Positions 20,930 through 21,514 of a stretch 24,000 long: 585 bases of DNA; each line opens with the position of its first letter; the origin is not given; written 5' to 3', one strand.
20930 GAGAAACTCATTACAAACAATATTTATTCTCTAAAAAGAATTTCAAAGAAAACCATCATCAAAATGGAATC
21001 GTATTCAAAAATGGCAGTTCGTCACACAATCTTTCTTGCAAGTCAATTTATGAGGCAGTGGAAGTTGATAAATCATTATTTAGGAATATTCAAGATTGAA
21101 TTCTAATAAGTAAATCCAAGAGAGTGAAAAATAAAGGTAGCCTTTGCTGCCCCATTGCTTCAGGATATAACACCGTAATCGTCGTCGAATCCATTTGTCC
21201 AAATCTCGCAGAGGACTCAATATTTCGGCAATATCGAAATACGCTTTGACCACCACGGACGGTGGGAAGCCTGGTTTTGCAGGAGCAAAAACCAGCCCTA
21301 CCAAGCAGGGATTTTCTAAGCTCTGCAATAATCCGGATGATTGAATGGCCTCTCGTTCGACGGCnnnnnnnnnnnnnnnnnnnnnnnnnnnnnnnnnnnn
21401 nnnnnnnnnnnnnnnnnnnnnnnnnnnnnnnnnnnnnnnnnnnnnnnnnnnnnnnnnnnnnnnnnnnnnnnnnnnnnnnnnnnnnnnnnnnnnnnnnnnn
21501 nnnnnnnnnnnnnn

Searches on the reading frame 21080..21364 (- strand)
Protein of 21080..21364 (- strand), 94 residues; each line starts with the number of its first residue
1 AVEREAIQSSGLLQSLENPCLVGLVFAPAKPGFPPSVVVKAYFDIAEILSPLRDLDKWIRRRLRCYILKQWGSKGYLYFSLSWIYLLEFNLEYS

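Call 17: search_protein_families(library=pfam, max_evalue=0.01, proteins=[window:21080-21364:-])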
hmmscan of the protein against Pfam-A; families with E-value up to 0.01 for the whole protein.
window:21080-21364:- (94 aa): 1 family
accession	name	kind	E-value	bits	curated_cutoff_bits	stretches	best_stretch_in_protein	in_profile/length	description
PF08388.16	GIIM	-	1.1e-05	25.7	23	1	41-75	37-71/80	Group II intron, maturase-specific domain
